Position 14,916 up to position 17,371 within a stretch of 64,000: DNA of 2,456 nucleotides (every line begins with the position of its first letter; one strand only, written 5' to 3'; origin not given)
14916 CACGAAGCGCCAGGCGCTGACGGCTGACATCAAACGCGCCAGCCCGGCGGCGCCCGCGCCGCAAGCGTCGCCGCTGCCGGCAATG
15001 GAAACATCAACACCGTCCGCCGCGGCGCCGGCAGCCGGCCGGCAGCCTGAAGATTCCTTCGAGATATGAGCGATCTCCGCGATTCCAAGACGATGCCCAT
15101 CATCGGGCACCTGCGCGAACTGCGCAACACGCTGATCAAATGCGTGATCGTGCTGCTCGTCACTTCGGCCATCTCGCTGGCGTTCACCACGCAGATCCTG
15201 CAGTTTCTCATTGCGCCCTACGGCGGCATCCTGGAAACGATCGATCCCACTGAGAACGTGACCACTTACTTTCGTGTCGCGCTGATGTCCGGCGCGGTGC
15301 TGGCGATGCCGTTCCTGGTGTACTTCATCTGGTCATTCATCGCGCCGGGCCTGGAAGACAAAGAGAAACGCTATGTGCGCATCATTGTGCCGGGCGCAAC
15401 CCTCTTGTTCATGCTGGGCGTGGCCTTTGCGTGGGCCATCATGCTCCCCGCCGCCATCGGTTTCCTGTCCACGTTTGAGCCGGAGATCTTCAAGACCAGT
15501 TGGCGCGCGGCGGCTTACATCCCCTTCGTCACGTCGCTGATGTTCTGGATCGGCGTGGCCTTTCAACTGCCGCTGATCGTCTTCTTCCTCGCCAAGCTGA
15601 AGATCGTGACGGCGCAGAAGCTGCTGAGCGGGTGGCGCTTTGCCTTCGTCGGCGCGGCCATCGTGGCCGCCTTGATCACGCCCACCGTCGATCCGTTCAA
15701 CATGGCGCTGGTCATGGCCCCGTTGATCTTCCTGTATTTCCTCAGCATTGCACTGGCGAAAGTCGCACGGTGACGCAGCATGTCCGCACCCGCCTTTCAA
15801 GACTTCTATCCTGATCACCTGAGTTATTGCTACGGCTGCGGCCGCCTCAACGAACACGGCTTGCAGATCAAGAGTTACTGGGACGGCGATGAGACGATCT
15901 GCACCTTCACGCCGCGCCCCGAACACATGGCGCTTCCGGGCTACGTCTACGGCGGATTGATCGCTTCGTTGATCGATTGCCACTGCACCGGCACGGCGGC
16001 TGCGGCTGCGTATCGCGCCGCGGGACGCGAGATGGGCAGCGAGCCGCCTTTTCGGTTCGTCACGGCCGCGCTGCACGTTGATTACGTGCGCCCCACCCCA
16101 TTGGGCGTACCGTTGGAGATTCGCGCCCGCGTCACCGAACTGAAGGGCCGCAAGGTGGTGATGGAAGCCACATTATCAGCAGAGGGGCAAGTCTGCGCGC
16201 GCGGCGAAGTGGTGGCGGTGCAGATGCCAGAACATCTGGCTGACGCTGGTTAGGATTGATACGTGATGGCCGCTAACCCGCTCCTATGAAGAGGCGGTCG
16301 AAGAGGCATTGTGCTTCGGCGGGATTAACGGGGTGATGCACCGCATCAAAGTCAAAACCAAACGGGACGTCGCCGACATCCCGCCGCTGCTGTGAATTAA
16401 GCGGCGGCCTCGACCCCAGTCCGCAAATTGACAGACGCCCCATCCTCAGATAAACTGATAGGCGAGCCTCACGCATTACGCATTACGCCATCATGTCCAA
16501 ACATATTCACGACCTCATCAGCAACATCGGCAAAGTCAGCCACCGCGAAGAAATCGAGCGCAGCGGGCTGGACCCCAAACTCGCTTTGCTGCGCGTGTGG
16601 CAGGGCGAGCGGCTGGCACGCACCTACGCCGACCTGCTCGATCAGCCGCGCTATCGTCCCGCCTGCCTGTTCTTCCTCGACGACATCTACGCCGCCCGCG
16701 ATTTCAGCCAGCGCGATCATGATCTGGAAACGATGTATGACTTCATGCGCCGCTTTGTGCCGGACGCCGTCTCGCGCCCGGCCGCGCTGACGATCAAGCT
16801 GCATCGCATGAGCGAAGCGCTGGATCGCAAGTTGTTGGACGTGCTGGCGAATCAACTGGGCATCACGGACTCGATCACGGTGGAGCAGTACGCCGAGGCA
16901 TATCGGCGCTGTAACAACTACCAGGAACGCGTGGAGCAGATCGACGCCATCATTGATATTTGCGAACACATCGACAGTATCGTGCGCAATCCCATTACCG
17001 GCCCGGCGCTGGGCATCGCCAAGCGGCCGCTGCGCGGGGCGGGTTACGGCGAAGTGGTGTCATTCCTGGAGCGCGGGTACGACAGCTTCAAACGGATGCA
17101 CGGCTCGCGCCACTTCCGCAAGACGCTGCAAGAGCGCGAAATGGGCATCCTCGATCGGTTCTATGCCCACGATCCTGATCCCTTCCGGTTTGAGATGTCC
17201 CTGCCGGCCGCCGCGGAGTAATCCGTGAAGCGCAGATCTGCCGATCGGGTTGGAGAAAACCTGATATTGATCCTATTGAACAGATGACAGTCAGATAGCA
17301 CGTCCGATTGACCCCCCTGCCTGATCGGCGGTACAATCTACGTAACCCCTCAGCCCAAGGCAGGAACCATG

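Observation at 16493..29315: Phasin + PhaR, with no PHA synthase in the window, embedded in a dense neutral-lipid-handling neighbourhood (candidate lipid-body mobilisation locus)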

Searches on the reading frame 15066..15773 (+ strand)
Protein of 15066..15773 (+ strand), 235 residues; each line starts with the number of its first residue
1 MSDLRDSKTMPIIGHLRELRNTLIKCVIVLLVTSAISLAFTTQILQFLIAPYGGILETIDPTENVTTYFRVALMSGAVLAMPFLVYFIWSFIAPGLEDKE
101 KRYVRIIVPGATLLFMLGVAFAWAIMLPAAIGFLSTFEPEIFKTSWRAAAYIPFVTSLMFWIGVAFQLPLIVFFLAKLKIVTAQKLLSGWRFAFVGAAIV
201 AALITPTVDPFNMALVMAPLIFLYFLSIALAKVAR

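Call 4: search_protein_families(library=pfam, proteins=[window:15066-15773:+], max_evalue=0.01)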
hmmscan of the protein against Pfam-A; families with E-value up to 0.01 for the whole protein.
window:15066-15773:+ (235 aa): 1 family
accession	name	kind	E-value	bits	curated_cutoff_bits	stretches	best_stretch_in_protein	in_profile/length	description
PF00902.23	TatC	-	1.5e-59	201.8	25.1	1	15-219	2-208/208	Sec-independent protein translocase protein (TatC)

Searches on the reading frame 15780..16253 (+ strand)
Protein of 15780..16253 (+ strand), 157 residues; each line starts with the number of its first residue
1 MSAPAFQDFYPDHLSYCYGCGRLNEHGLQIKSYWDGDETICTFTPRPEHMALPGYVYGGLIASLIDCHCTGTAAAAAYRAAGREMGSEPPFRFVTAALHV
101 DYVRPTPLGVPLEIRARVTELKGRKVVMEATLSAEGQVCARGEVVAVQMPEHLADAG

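Call 4: search_protein_families(library=pfam, proteins=[window:15780-16253:+], max_evalue=0.01)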
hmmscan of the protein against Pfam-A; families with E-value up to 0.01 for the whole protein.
window:15780-16253:+ (157 aa): 4 families
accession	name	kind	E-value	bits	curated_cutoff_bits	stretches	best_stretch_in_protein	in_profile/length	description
PF03061.28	4HBT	-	2.8e-12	47.2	20.6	1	54-137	2-75/79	Thioesterase superfamily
PF13622.12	4HBT_3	-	1.4e-08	35.3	24.3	1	71-144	14-80/83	Acyl-CoA thioesterase N-terminal domain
PF13279.12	4HBT_2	-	1.1e-07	32.8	25.5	1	90-147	43-102/122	Thioesterase-like superfamily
PF22636.2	FlK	-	4.5e-06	27.2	27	1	94-145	45-96/103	Fluoroacetyl-CoA-specific thioesterase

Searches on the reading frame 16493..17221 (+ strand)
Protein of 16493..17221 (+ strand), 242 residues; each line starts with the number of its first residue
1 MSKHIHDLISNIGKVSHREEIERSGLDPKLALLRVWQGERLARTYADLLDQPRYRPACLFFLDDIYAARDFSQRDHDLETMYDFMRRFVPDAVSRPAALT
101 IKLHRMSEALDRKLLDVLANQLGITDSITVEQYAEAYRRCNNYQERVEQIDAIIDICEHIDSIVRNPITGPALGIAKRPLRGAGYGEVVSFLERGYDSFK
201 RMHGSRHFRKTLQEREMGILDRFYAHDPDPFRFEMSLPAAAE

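Call 3: search_protein_families(library=pfam, proteins=[window:16493-17221:+], max_evalue=0.01)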
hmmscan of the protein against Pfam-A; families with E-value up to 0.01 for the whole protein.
window:16493-17221:+ (242 aa): 0 families

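Call 14: search_protein_families(library=ncbifam, proteins=[window:16493-17221:+], max_evalue=0.01)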
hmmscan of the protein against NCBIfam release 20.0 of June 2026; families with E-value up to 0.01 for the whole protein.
window:16493-17221:+ (242 aa): 1 family
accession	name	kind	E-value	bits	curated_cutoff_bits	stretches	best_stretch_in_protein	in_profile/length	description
NF047641.1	FFLEE_fam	subfamily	7.9e-60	201.8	55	1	27-224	2-197/198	FFLEELY motif protein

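Call 15: search_protein_families(library=pfam, proteins=[window:16493-17221:+], max_evalue=1)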
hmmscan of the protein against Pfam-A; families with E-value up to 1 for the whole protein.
window:16493-17221:+ (242 aa): 0 families

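Call 49: find_homologous_proteins(query=window:16493-17221:+, max_evalue=0.001)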
Query window:16493-17221:+ (242 aa): 615 proteins with E <= 0.001 among 1368 candidates; the best 120 are listed.
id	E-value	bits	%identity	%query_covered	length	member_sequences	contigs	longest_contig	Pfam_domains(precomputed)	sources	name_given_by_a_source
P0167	3.9e-150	516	93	100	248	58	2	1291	PF26621.1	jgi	jgi:hypothetical protein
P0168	2.0e-149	513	93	100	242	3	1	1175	PF26621.1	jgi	jgi:hypothetical protein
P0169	2.6e-147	507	91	100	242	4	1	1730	PF26621.1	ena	-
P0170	4.2e-147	506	91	100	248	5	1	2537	PF26621.1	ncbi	-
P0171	7.8e-146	502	90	100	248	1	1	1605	PF26621.1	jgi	jgi:hypothetical protein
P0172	7.1e-145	499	90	100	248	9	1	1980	PF26621.1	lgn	-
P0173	2.3e-143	494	89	100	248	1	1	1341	PF26621.1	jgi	jgi:hypothetical protein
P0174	2.6e-143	493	89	100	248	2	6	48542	PF26621.1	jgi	jgi:hypothetical protein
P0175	1.4e-142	491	88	100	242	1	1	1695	PF26621.1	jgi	jgi:hypothetical protein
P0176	1.6e-142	491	88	100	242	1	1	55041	PF26621.1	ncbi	-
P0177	8.5e-142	489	89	99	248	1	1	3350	PF26621.1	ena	-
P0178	1.3e-141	488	88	100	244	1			PF26621.1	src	-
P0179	1.3e-141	488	88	100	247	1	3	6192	PF26621.1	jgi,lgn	jgi:hypothetical protein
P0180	1.2e-140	485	88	100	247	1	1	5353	PF26621.1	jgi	jgi:hypothetical protein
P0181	2.1e-140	484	90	99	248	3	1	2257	PF26621.1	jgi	jgi:hypothetical protein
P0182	4.7e-140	483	88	100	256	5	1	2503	PF26621.1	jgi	jgi:hypothetical protein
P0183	5.0e-140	483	87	100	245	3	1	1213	PF26621.1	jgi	jgi:hypothetical protein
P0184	7.2e-140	482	88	100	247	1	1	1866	PF26621.1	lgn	-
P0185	1.1e-139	482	88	99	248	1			PF26621.1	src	-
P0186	1.6e-139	481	87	100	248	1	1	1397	PF26621.1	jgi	jgi:hypothetical protein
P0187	3.9e-139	480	88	98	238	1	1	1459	PF26621.1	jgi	jgi:hypothetical protein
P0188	2.2e-138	477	86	100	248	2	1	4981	PF26621.1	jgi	jgi:hypothetical protein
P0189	2.4e-138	477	85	100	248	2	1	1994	PF26621.1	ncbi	-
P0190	4.1e-138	476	87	100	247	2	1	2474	PF26621.1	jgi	jgi:hypothetical protein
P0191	4.9e-138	476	85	100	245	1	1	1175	PF26621.1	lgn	-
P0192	8.8e-137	472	87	100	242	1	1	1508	PF26621.1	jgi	jgi:hypothetical protein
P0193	1.4e-136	471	86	99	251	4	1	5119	PF26621.1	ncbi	-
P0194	1.6e-136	471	85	100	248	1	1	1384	PF26621.1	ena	-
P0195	3.1e-135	467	85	100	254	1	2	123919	PF26621.1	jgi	jgi:hypothetical protein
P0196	3.3e-135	467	86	98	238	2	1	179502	PF26621.1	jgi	jgi:hypothetical protein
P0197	5.7e-135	466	83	99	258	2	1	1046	PF26621.1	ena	-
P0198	2.0e-134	464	83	98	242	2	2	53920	PF26621.1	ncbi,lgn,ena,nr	ncbi:hypothetical protein TFLX_06257 [Thermoflexales bacterium]|nr:hypothetical protein TFLX_06257 [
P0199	2.2e-133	461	83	100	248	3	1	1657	PF26621.1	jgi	jgi:hypothetical protein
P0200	7.3e-133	459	84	98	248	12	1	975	PF26621.1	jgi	jgi:hypothetical protein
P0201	3.2e-132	457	84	100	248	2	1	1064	PF26621.1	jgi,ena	-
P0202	1.2e-131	455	82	98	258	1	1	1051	PF26621.1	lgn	-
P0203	1.0e-130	452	83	98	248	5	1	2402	PF26621.1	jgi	-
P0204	1.1e-130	452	84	98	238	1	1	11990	PF26621.1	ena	-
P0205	2.7e-130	451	82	98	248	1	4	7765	PF26621.1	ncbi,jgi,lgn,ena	-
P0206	3.1e-130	451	81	100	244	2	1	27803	PF26621.1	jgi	jgi:hypothetical protein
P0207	4.6e-130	450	83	96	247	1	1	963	PF26621.1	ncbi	-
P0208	7.7e-130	449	82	98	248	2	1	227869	PF26621.1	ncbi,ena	-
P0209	2.2e-129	448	82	98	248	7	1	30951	PF26621.1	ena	-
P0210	3.1e-129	447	81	100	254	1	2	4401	PF26621.1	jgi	jgi:hypothetical protein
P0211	3.3e-129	447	82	99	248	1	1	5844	PF26621.1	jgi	jgi:hypothetical protein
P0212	3.5e-129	447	82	100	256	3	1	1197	PF26621.1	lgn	-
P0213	2.3e-128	445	82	98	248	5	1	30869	PF26621.1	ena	-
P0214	3.2e-128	444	80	100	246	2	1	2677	PF26621.1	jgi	jgi:hypothetical protein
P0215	5.9e-128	443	82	97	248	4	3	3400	PF26621.1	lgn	-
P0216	4.7e-127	440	78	100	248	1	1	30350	PF26621.1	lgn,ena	-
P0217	1.3e-126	439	81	97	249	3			PF26621.1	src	-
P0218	2.0e-126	438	77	100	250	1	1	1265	PF26621.1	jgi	jgi:hypothetical protein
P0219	7.2e-126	436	78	100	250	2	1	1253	PF26621.1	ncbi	-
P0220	1.5e-125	435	80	98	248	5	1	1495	PF26621.1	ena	-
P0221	2.0e-125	435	81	96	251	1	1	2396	PF26621.1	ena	-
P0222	8.1e-125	433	82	96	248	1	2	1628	PF26621.1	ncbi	-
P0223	7.0e-123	427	80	96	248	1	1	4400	PF26621.1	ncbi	-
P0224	2.2e-122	425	79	96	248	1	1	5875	PF26621.1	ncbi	-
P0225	3.1e-121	421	78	99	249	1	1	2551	PF26621.1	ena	-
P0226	1.8e-116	406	75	99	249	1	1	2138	PF26621.1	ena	-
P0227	1.8e-98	347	64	100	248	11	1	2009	PF26621.1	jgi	-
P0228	2.4e-98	346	64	98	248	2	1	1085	PF26621.1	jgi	-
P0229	4.5e-98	345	65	97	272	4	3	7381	PF26621.1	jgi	jgi:hypothetical protein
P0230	4.5e-97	342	65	94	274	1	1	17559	PF26621.1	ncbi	-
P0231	6.0e-93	329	61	99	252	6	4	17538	PF26621.1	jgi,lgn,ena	-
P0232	6.4e-92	325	84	71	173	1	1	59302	PF26621.1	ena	-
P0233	7.4e-92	325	62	98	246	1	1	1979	PF26621.1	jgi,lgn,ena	-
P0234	7.5e-92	325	60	97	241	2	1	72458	PF26621.1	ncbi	ncbi:MAG: hypothetical protein U0559_08285 [Anaerolineae bacterium]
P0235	2.3e-91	323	59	96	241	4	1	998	PF26621.1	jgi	-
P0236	4.9e-91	322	63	96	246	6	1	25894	PF26621.1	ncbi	-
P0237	2.1e-90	320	61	95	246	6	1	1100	PF26621.1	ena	-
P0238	3.2e-90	320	64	89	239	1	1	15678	PF26621.1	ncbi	-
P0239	5.8e-90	319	60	94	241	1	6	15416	PF26621.1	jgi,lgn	jgi:hypothetical protein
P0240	4.0e-89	316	59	100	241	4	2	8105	PF26621.1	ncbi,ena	-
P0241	9.9e-89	315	61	94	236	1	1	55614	PF26621.1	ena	-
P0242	1.8e-88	314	60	93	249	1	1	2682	PF26621.1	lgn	-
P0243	2.2e-88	314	61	94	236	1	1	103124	PF26621.1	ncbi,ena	-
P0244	2.6e-88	313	60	95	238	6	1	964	PF26621.1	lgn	-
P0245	3.6e-88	313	60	94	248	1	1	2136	PF26621.1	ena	-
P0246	4.0e-88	313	59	97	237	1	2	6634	PF26621.1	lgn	-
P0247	1.6e-87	311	60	94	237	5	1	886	PF26621.1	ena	-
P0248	1.7e-87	311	60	94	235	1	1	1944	PF26621.1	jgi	jgi:hypothetical protein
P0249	2.4e-87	310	61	90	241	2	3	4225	PF26621.1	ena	-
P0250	3.0e-87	310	60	97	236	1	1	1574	PF26621.1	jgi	jgi:hypothetical protein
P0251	4.0e-87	310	59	95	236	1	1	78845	PF26621.1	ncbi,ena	-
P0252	4.5e-87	309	58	97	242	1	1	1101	PF26621.1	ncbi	-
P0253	2.7e-86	307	83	66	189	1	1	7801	PF26621.1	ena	-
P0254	5.4e-85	303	57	97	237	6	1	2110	PF26621.1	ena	-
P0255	5.7e-85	303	59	94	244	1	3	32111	PF26621.1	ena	-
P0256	2.3e-84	301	57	96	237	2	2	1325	PF26621.1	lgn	-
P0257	2.8e-84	300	57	91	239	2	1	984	PF26621.1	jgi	jgi:hypothetical protein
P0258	3.3e-84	300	61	88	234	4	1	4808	PF26621.1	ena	-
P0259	5.5e-84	299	57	97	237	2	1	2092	PF26621.1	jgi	jgi:hypothetical protein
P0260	1.2e-83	298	58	97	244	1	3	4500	PF26621.1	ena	-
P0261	4.0e-83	297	62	84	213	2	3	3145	PF26621.1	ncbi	-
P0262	5.1e-83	296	56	98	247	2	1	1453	PF26621.1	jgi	jgi:hypothetical protein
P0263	8.1e-83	296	58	94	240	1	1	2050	PF26621.1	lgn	-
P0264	1.6e-82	295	58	93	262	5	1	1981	PF26621.1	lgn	-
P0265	4.7e-82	293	57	94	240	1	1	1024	PF26621.1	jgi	jgi:hypothetical protein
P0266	1.3e-80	288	57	93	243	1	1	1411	PF26621.1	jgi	jgi:hypothetical protein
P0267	1.9e-80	288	58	89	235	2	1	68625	PF26621.1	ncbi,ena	-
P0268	3.0e-80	287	58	92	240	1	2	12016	PF26621.1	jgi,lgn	jgi:hypothetical protein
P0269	4.8e-80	286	57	95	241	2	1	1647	PF26621.1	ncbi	-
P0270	5.2e-80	286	56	93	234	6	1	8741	PF26621.1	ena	-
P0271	9.0e-80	286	54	98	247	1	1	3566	PF26621.1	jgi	-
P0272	1.1e-79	285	57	90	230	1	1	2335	PF26621.1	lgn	-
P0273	3.2e-79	284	54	95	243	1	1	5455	PF26621.1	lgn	-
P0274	6.7e-79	283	55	97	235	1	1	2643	PF26621.1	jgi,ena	-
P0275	7.0e-79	283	57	93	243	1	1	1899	PF26621.1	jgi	jgi:hypothetical protein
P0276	1.3e-78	282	58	93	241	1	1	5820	PF26621.1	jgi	jgi:hypothetical protein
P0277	1.8e-78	281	57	93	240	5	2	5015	PF26621.1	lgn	-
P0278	4.7e-78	280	56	90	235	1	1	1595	PF26621.1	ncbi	-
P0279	4.7e-78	280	54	95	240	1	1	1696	PF26621.1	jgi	jgi:hypothetical protein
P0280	4.8e-78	280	54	96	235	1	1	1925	PF26621.1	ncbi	-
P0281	7.5e-78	279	55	93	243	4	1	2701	PF26621.1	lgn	-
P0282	3.2e-77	277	57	88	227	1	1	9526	PF26621.1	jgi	jgi:hypothetical protein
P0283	3.5e-77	277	56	93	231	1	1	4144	PF26621.1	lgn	-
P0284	1.6e-76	275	52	92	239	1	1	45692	PF26621.1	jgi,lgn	-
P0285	2.3e-76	274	59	85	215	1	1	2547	PF26621.1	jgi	jgi:hypothetical protein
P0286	1.2e-75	272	55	93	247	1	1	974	PF26621.1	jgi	jgi:hypothetical protein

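Call 50: find_encoding_contigs(protein=P0284, flank=10000, max_places=1)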
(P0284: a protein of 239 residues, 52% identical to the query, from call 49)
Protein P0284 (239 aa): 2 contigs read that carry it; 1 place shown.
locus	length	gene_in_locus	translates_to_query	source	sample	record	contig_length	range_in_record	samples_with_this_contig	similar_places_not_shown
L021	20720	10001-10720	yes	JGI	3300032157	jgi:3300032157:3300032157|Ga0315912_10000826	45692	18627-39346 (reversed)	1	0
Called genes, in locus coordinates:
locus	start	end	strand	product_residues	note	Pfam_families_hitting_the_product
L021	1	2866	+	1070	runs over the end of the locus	PF04313:HSDR_N, PF04851:ResIII, PF18766:SWI2_SNF2, PF22679:T1R_D3-like, PF11867:T1RH-like_C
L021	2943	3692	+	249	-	PF01863:YgjP-like, PF10263:SprT-like (weak)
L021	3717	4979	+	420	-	PF03033:Glyco_transf_28, PF06722:EryCIII-like_C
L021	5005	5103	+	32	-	-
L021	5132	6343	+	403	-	PF01676:Metalloenzyme, PF10143:PhosphMutase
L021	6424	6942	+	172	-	PF09424:YqeY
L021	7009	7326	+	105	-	-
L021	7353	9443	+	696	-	PF07697:7TMR-HDED, PF07698:7TM-7TMR_HD, PF01966:HD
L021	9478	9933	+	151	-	PF02130:YbeY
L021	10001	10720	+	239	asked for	PF26621:DUF8198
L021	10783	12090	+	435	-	PF01734:Patatin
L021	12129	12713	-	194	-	-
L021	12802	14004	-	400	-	PF00202:Aminotran_3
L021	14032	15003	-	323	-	PF02729:OTCace_N, PF00185:OTCace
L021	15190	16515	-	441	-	-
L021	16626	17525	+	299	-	PF00034:Cytochrom_C, PF13442:Cytochrome_CBB3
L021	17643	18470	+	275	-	PF00775:Dioxygenase_C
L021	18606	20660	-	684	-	PF03190:Thioredox_DsbH, PF13899:Thioredoxin_7, PF07221:GlcNAc_2-epim (faint), PF07470:Glyco_hydro_88 (faint)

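Call 51: find_encoding_contigs(protein=P0251, flank=10000, max_places=1)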
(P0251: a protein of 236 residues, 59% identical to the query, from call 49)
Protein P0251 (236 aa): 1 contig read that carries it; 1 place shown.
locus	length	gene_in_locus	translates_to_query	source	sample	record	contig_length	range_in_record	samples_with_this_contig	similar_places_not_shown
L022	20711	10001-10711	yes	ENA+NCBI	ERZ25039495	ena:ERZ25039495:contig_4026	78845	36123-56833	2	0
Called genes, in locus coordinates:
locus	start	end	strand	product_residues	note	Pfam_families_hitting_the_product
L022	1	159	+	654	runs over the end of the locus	PF05048:NosD, PF13229:Beta_helix, PF13964:Beta-prop_Calicin, PF24681:Kelch_KLHDC2_KLHL20_DRC7, PF24996:NANM, PF01344:Kelch_1, PF25210:Kelch_FKB95, PF01344:Kelch_1, +2 more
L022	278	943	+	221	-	PF00041:fn3 (weak)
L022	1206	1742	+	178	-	PF13462:Thioredoxin_4, PF01323:DSBA (faint)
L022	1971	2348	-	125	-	PF03640:Lipoprotein_15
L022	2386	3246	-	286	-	PF03640:Lipoprotein_15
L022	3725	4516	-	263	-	PF15902:Sortilin-Vps10 (weak)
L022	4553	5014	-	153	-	-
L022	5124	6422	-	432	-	PF00463:ICL, PF13714:PEP_mutase, PF00463:ICL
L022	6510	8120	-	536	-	PF20656:MS_N, PF01274:MS_TIM-barrel, PF20659:MS_C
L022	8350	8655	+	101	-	PF03992:ABM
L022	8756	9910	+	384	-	PF00465:Fe-ADH, PF13685:Fe-ADH_2, PF25137:ADH_Fe_C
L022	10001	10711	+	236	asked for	PF26621:DUF8198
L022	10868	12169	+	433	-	PF01734:Patatin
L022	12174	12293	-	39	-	-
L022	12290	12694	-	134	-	-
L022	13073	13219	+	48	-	-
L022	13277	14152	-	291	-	-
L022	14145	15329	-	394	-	PF01073:3Beta_HSD, PF01370:Epimerase, PF16363:GDP_Man_Dehyd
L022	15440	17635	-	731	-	PF01488:Shikimate_DH (weak)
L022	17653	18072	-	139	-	-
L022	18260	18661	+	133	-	PF05597:Phasin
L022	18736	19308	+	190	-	PF07879:PHB_acc_N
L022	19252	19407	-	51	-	-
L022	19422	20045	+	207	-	-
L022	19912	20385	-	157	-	PF01734:Patatin (weak)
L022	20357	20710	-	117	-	PF01734:Patatin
